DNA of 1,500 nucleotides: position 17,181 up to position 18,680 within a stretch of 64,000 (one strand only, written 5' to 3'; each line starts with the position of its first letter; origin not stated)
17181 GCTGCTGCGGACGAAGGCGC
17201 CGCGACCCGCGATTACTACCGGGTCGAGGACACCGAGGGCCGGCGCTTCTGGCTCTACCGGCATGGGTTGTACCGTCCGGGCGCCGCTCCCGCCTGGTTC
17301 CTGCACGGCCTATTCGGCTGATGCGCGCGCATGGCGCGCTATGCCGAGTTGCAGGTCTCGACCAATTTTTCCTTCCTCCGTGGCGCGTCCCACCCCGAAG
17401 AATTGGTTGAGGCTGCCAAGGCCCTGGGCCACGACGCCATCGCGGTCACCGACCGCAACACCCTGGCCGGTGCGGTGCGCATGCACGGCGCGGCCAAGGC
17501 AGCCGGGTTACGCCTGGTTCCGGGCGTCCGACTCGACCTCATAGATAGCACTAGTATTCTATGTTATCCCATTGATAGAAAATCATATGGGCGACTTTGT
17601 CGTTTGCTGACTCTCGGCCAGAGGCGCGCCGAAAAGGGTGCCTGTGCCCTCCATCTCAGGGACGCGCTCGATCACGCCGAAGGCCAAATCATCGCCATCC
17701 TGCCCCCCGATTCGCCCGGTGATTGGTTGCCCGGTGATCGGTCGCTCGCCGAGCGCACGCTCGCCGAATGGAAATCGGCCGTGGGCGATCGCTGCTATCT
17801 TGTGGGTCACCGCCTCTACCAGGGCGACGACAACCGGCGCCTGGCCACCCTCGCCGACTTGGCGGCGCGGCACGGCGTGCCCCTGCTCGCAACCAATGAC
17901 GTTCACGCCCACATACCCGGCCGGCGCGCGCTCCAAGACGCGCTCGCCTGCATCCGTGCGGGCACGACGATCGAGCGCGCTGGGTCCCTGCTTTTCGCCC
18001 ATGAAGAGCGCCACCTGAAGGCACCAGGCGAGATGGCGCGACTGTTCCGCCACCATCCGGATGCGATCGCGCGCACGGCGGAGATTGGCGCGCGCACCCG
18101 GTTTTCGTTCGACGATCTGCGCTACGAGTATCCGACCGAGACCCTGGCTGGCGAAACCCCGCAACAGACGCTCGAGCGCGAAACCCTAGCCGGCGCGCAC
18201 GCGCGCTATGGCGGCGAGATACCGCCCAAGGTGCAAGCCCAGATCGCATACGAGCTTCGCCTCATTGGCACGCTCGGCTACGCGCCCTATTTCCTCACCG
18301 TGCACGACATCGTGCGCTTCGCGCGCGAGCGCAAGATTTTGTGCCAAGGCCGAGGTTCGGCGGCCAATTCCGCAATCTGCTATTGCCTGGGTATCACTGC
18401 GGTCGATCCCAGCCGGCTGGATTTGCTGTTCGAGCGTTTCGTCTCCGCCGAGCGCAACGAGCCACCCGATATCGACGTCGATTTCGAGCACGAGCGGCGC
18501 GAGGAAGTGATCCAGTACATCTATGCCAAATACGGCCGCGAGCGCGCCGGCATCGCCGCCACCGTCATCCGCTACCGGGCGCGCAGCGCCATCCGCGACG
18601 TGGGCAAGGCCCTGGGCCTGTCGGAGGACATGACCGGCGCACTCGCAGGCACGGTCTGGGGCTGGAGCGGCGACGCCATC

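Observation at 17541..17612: About 70-nt AT-rich rare-codon patch inside dnaE2 that preserves a conserved peptide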

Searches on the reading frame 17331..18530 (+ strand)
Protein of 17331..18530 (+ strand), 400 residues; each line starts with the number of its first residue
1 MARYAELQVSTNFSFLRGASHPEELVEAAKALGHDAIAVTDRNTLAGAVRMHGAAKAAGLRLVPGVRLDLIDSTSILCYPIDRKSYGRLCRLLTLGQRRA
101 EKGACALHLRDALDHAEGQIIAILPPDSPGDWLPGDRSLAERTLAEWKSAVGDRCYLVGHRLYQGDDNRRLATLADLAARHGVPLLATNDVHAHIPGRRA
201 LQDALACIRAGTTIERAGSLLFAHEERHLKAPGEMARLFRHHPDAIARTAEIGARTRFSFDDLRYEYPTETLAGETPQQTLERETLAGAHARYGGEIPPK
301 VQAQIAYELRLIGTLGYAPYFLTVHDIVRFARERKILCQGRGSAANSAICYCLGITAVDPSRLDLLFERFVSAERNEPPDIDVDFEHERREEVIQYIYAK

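Call 10: find_related_loci(query=window:17331-18530:+, collection=genome_contigs, flank=3000)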
Query window:17331-18530:+ (400 aa) in genome_contigs; peptide patterns used: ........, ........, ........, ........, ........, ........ (x = any residue, [..] = any of these).
599 stretches matched a pattern (row limit reached: there are more); 597 encode a relative of the query (tblastn E <= 1e-3); the best 80 are kept; 80 distinct loci.
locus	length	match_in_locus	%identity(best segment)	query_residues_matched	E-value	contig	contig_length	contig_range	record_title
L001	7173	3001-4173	62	4-400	2e-154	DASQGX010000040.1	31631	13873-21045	MAG TPA_asm: Stellaceae bacterium isolate SMAG_U11818 k141_627803, whole genome shotgun sequence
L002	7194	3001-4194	56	3-400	2e-149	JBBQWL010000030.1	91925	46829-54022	MAG: Chitinophagales bacterium isolate Co_metawrap_2054 Cmw_2054_k141_29549506_length_91925_cov_15.8796, whole genome sh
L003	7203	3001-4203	59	1-400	9e-149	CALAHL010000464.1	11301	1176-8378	MAG TPA_asm: uncultured Rhodospirillaceae bacterium isolate ERR2206769_bin.49_CONCOCT_v1.1_MAG genome assembly, contig:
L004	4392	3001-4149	61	4-398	1e-149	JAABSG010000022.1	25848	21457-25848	MAG: Geminicoccaceae bacterium isolate S10.Bin091 Scaffold_20, whole genome shotgun sequence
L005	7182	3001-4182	62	1-400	4e-147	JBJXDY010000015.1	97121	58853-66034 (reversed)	MAG: Dongiaceae bacterium isolate P.bin.51 k127_553444, whole genome shotgun sequence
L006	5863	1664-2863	55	1-400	5e-145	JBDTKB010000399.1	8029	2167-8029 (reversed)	MAG: Ginsengibacter sp. isolate cluster2_bin.67 k127_4650258, whole genome shotgun sequence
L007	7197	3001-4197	57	2-400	4e-144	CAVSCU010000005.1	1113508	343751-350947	MAG: uncultured Chitinophagaceae bacterium isolate MFD02581.bin.2.211 genome assembly, contig: contig_62, whole genome s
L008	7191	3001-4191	57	4-400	5e-144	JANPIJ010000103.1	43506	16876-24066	MAG: Ferruginibacter sp. isolate VAR_61_metabat_90 VAR_61_k141_4171424, whole genome shotgun sequence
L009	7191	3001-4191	56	4-400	2e-142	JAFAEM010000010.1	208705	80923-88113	MAG: Bacteroidetes bacterium isolate OH_SBlB_129 k127_75725, whole genome shotgun sequence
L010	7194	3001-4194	54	3-400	5e-142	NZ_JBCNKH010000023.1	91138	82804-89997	MAG: Chitinophaga sp. isolate SMAGNO18 Contig23, whole genome shotgun sequence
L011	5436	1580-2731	61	4-400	3e-143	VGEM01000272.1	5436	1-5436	MAG: Alphaproteobacteria bacterium isolate K_Offshore_80m_m2_101 K_Offshore_80m_m2_101_Ga0194132_10026627, whole genome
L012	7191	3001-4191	54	3-400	1e-140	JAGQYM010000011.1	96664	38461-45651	MAG: Cyclobacteriaceae bacterium isolate HKST-UBA65 NODE_11_length_96664_cov_3.809457, whole genome shotgun sequence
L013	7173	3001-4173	58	4-400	4e-140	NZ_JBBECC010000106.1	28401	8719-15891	MAG: Parvibaculum sp. isolate LejiaF_63_19 Lejia_F_2470_length_28401_cov_11, whole genome shotgun sequence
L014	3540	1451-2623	58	4-400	2e-144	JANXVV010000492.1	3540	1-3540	MAG: Humisphaera sp. isolate GL140_1_metabat_188_sub GL140_1_k141_221268, whole genome shotgun sequence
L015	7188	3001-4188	53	4-400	1e-138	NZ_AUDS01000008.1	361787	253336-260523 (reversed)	Terrimonas ferruginea DSM 30193 H608DRAFT_scaffold00004.4_C, whole genome shotgun sequence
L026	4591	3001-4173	59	4-400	7e-135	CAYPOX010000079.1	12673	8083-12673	MAG TPA_asm: uncultured Caulobacterales bacterium isolate SRP128890_co1_109 genome assembly, contig: NODE_7420_length_12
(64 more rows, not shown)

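Call 30: find_homologous_proteins(query=L026:2992-4590:+)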
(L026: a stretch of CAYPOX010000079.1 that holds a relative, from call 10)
Query L026:2992-4590:+ (533 aa): 8000 proteins with E <= 0.001 among 8000 candidates; the best 120 are listed.
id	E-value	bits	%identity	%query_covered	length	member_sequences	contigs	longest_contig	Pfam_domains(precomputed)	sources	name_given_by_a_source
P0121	7.1e-224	762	66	99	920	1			PF02811.27,PF14579.13,PF17657.7,PF07733.19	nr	nr:error-prone DNA polymerase [Alphaproteobacteria bacterium]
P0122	8.0e-223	759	68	99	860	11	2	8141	PF02811.27,PF14579.13,PF17657.7,PF07733.19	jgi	jgi:error-prone DNA polymerase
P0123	8.0e-223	759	66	99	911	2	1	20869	PF02811.27,PF14579.13,PF17657.7,PF07733.19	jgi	jgi:error-prone DNA polymerase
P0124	1.1e-222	758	67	99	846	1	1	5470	PF02811.27,PF14579.13,PF17657.7,PF07733.19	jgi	-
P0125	2.3e-221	754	65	99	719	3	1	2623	PF02811.27,PF17657.7,PF07733.19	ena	-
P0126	5.2e-221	753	66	100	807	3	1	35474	PF02811.27,PF17657.7,PF07733.19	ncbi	ncbi:MAG: error-prone DNA polymerase, partial [Dichotomicrobium sp.]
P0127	4.4e-220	750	63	99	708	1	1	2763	PF02811.27,PF17657.7,PF07733.19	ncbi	ncbi:MAG: error-prone DNA polymerase, partial [Methyloceanibacter sp.]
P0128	6.6e-219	746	66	99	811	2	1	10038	PF02811.27,PF17657.7,PF07733.19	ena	-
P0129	1.4e-218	745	69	75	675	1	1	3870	PF02811.27,PF17657.7,PF07733.19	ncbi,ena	-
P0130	1.1e-217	742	66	99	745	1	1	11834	PF02811.27,PF17657.7,PF07733.19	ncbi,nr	ncbi:MAG TPA: error-prone DNA polymerase, partial [Methyloceanibacter sp.]|nr:error-prone DNA polyme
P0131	1.1e-217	742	63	99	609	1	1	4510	PF02811.27,PF17657.7,PF07733.19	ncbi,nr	ncbi:MAG TPA: PHP domain-containing protein, partial [Methyloceanibacter sp.]|nr:PHP domain-containi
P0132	1.4e-217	742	64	100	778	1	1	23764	PF02811.27,PF17657.7,PF07733.19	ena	-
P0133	2.0e-217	741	66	100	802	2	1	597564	PF02811.27,PF17657.7,PF07733.19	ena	-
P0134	4.3e-217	740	65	99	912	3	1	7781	PF02811.27,PF14579.13,PF17657.7,PF07733.19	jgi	jgi:error-prone DNA polymerase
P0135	4.4e-217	740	65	100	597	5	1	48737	PF02811.27,PF17657.7,PF07733.19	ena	-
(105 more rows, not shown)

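Call 52: find_encoding_contigs(protein=P0122, flank=500, max_places=1)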
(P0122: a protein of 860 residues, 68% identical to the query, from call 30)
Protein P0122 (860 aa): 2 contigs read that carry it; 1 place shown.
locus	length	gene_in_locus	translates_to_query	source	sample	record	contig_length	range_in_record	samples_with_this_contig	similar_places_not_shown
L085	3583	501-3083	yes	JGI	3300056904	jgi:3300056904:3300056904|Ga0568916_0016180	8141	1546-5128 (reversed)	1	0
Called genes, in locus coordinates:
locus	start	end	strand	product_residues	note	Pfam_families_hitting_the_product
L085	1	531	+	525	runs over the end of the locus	PF00817:IMS, PF11799:IMS_C (faint)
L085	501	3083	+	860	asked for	PF02811:PHP, PF07733:DNA_pol3_alpha, PF17657:DNA_pol3_finger, PF14579:HHH_6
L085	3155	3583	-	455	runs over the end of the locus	PF22807:TrAA12, PF07995:GSDH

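Call 53: find_encoding_contigs(protein=P0124, flank=500, max_places=1)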
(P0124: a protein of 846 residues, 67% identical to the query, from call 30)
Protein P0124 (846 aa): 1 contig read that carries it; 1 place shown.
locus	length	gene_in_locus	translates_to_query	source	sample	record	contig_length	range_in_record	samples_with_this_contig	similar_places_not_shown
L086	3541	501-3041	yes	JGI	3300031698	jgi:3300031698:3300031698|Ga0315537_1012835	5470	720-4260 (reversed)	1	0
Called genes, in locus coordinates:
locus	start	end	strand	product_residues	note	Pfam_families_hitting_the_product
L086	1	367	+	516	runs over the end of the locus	PF00817:IMS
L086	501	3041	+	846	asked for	PF02811:PHP, PF07733:DNA_pol3_alpha, PF17657:DNA_pol3_finger, PF14579:HHH_6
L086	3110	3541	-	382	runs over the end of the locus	?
